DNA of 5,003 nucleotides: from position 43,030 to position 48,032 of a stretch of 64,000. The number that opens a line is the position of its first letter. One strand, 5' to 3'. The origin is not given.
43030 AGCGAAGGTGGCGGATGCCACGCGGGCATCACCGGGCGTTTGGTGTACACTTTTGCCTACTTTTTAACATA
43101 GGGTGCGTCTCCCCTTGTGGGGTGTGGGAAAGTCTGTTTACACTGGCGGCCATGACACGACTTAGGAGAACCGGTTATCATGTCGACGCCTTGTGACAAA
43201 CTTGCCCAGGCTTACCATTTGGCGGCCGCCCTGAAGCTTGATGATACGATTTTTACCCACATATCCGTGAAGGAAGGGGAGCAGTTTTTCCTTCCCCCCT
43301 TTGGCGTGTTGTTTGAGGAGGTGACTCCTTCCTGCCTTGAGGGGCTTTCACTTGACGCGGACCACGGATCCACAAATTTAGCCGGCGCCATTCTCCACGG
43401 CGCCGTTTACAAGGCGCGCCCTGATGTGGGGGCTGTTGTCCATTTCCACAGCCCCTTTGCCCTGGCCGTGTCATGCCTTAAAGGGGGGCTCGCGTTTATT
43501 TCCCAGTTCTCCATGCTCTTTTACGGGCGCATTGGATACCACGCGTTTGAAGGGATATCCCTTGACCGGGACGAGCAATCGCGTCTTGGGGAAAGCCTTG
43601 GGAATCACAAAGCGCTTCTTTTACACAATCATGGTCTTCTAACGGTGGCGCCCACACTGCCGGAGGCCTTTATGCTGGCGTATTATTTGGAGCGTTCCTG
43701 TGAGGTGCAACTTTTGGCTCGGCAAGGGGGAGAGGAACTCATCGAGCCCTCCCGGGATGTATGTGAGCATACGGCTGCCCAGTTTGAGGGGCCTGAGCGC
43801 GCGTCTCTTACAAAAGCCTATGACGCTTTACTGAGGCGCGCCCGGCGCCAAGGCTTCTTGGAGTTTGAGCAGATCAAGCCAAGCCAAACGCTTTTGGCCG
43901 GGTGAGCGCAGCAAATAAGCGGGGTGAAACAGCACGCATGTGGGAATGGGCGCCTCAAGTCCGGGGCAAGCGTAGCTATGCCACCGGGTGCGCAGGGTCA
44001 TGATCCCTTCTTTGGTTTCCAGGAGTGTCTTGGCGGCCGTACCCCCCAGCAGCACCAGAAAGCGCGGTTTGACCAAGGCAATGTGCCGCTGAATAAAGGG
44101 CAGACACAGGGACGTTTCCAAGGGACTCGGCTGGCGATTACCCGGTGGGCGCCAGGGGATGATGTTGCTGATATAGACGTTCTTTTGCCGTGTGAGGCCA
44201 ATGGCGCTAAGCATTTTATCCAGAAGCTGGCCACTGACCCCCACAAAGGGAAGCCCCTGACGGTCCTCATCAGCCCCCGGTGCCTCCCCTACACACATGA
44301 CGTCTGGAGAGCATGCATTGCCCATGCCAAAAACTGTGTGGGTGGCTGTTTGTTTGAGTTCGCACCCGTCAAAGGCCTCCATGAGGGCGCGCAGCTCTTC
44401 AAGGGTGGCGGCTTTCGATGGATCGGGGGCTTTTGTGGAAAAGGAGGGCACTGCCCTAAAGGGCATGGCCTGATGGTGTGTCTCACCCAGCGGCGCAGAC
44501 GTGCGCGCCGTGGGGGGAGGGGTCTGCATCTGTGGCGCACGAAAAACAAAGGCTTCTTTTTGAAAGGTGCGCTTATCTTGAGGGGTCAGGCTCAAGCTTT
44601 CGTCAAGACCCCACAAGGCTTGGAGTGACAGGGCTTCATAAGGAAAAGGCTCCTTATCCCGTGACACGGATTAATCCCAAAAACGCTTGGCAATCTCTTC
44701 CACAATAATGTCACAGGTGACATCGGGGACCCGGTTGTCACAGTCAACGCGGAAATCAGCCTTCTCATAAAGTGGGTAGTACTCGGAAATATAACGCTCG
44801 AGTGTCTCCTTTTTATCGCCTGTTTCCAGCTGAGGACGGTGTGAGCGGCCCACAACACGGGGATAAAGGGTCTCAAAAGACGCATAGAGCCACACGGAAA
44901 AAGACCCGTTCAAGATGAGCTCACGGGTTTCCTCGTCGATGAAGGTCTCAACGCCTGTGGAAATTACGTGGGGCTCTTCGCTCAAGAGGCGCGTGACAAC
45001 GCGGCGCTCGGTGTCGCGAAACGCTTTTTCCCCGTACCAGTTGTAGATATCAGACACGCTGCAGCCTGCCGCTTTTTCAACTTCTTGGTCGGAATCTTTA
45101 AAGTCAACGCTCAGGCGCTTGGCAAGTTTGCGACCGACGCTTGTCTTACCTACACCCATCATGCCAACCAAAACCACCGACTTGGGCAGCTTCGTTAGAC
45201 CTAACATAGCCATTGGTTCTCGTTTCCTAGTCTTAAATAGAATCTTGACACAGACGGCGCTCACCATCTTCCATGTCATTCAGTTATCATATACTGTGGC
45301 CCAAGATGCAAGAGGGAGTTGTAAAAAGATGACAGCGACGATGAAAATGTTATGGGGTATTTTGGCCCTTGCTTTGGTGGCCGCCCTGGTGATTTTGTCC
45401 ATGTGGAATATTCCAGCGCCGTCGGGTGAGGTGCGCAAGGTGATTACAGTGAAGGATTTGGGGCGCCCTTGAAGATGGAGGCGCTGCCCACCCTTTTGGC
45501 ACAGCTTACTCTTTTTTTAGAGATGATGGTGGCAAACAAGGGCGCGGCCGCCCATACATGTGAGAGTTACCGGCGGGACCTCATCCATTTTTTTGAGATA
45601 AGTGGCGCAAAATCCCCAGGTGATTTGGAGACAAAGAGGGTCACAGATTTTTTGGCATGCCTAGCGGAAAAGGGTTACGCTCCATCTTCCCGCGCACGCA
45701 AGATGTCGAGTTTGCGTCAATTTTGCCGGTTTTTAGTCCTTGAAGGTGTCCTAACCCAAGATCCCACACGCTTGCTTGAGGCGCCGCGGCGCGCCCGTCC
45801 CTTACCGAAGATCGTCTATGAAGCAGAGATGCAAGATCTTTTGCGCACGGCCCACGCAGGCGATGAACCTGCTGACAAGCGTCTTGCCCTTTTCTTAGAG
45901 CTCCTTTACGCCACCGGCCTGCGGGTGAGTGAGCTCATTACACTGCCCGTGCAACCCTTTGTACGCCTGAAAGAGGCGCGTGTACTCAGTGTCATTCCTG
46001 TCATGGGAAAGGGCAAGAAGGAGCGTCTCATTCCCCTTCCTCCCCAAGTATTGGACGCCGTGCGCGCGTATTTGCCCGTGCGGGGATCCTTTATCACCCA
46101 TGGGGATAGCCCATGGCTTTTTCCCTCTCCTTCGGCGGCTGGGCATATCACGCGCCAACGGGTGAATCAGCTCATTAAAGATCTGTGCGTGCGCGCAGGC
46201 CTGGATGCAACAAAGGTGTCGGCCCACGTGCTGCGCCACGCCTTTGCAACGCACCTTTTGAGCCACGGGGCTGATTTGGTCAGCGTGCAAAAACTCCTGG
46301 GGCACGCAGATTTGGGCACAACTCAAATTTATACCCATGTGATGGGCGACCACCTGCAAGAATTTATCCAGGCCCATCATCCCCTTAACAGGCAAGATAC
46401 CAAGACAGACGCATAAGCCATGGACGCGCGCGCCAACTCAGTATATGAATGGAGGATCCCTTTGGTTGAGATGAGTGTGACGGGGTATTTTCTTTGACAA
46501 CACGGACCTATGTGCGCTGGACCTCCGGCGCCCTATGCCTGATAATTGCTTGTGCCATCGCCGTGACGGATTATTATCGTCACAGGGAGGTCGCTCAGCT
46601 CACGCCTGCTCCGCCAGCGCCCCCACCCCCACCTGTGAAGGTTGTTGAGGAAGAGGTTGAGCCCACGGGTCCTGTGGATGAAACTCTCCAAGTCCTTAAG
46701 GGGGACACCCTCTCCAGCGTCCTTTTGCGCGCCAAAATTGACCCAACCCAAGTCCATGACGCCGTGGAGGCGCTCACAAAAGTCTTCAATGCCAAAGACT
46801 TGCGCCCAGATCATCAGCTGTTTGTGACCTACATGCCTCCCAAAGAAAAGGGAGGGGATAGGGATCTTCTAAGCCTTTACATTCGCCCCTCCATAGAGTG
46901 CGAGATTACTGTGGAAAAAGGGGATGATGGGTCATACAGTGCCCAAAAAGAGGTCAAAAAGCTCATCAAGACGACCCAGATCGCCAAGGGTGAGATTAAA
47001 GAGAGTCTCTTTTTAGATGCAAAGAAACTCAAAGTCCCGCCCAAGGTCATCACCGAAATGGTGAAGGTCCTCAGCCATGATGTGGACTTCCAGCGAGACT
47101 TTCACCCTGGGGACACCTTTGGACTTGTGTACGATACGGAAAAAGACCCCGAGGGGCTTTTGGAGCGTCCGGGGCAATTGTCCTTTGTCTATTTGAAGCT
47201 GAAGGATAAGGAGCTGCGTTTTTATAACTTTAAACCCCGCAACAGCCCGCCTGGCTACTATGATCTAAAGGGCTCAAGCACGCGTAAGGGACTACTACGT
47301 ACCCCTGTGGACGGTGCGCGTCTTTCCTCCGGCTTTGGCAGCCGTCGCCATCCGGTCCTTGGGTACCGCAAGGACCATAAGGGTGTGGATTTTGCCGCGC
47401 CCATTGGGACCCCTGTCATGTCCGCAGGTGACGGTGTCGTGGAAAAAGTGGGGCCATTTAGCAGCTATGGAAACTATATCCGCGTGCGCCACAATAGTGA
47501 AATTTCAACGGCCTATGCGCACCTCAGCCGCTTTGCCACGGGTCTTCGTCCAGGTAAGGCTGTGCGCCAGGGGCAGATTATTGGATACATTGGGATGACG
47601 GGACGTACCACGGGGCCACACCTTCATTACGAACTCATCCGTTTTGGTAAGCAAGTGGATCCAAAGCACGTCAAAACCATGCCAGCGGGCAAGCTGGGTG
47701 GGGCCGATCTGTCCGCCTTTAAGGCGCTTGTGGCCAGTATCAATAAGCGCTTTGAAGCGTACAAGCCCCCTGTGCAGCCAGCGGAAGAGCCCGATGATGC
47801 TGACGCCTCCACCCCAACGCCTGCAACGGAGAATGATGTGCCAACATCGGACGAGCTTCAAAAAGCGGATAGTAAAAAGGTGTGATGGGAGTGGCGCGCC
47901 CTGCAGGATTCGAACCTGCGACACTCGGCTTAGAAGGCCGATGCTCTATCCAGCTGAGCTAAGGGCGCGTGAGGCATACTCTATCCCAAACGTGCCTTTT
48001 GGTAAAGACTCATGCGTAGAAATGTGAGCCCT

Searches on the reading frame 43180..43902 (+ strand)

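Call 15: search_protein_families(library=pfam, proteins=[window:43180-43902:+], max_evalue=0.001)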
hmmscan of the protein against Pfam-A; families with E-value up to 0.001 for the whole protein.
window:43180-43902:+ (241 aa): 1 family
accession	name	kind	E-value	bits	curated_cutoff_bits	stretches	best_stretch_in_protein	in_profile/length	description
PF00596.27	Aldolase_II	-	1.3e-38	133.1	22.2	1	7-178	2-183/183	Class II Aldolase and Adducin N-terminal domain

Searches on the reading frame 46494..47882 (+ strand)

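Call 81: search_protein_families(library=pfam, proteins=[window:46494-47882:+], max_evalue=0.00001)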
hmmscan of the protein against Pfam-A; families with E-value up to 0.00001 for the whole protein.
window:46494-47882:+ (463 aa): 2 families
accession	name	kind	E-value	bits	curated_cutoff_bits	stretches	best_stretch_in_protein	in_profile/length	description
PF01551.29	Peptidase_M23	-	2e-32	111.7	28.7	1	294-390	2-96/96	Peptidase family M23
PF19425.4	Csd3_N2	-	5.5e-07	30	27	1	161-281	6-120/122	Csd3 second domain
